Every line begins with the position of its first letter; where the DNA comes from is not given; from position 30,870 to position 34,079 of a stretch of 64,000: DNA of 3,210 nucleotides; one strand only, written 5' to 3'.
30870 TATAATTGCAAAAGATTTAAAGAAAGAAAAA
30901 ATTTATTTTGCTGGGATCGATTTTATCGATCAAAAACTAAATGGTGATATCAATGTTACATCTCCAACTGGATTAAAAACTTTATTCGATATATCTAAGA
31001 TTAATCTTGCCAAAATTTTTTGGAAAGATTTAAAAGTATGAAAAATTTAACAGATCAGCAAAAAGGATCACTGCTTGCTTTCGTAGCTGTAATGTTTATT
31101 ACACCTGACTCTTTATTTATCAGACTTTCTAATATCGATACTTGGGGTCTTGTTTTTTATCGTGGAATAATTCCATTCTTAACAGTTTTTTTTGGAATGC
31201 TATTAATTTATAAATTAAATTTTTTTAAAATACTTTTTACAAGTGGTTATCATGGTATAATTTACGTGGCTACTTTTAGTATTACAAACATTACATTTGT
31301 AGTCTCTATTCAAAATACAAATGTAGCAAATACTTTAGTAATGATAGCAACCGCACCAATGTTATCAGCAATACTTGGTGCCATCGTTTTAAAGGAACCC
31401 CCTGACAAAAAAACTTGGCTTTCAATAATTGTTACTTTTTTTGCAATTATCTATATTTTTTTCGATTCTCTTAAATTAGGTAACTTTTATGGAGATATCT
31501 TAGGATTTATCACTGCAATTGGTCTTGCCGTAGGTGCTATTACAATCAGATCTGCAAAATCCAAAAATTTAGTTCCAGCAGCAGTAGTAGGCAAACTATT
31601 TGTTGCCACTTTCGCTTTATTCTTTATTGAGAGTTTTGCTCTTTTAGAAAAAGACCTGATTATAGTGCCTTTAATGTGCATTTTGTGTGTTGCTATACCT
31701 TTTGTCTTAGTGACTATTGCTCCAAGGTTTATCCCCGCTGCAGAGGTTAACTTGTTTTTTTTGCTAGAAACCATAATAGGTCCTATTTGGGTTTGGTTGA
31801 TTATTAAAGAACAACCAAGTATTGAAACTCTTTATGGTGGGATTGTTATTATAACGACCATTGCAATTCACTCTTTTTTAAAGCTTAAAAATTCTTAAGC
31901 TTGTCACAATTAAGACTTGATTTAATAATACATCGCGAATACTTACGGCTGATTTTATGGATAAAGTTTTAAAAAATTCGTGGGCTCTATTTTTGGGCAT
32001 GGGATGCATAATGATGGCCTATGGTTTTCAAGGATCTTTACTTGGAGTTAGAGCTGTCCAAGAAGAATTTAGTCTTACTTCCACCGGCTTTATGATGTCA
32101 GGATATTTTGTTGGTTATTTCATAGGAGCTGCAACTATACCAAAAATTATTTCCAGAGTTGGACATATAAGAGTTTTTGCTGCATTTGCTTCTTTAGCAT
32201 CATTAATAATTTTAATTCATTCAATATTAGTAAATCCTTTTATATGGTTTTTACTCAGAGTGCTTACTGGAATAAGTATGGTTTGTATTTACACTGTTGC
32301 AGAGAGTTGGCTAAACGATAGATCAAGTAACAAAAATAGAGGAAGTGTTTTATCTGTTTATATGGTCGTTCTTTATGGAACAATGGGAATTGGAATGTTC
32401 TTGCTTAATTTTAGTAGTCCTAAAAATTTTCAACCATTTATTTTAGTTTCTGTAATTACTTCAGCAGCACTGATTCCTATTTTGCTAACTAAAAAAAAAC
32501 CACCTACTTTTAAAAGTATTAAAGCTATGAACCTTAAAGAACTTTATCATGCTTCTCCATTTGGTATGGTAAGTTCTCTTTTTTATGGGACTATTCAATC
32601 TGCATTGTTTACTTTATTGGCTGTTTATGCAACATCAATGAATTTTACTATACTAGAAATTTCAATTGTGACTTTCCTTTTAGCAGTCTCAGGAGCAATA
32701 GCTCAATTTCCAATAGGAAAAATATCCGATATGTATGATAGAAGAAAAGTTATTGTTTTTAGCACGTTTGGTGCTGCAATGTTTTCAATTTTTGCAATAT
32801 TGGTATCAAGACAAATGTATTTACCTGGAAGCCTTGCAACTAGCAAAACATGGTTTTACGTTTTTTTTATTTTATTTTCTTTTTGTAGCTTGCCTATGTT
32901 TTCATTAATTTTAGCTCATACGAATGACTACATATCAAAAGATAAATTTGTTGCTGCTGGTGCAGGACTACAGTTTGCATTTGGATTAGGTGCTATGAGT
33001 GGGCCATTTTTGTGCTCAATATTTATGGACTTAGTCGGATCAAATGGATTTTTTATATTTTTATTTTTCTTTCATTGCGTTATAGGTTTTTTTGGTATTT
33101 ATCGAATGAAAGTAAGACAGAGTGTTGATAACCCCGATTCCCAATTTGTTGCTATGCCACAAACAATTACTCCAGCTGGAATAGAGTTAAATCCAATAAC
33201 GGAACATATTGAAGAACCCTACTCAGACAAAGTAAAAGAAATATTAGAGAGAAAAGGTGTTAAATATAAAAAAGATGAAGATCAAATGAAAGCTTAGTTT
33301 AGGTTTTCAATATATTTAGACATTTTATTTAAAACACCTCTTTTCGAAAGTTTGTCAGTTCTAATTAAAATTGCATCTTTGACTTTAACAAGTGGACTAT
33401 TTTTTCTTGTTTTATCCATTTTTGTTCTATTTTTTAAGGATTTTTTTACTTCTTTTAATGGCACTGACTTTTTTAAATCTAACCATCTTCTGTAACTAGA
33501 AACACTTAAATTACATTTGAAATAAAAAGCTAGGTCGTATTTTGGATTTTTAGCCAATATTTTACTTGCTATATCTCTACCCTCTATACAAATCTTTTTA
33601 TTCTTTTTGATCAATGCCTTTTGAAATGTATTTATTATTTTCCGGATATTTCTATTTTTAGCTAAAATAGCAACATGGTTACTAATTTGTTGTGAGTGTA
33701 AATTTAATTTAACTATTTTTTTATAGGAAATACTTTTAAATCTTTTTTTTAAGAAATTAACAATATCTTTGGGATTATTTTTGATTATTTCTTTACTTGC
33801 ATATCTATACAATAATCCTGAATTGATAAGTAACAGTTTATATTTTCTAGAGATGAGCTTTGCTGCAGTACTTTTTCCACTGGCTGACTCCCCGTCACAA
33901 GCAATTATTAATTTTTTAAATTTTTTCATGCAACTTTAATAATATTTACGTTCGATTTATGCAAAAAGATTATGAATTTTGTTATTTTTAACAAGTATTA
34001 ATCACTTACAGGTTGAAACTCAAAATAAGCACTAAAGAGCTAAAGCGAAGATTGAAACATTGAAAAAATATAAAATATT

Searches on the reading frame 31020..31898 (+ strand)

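Call 88: search_protein_families(library=pfam, proteins=[window:31020-31898:+], max_evalue=0.001)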
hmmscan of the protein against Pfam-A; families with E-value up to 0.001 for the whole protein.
window:31020-31898:+ (292 aa): 1 family
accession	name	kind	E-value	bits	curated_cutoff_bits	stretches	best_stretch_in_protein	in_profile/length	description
PF00892.27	EamA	-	4.9e-18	66.2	28.2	2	15-147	2-134/135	EamA-like transporter family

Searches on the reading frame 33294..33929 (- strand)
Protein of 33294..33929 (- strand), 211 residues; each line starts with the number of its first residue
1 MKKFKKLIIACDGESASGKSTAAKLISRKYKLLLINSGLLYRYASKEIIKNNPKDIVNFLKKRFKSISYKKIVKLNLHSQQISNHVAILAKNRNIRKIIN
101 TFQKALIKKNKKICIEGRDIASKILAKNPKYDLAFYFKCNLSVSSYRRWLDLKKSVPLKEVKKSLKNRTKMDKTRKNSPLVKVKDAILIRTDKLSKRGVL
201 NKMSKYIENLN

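Call 88: search_protein_families(library=pfam, proteins=[window:33294-33929:-], max_evalue=0.001)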
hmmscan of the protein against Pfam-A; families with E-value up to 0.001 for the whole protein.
window:33294-33929:- (211 aa): 1 family
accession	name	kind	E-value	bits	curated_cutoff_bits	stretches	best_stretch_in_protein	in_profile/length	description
PF02224.24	Cytidylate_kin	-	4.5e-32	111.9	26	1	9-208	1-210/211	Cytidylate kinase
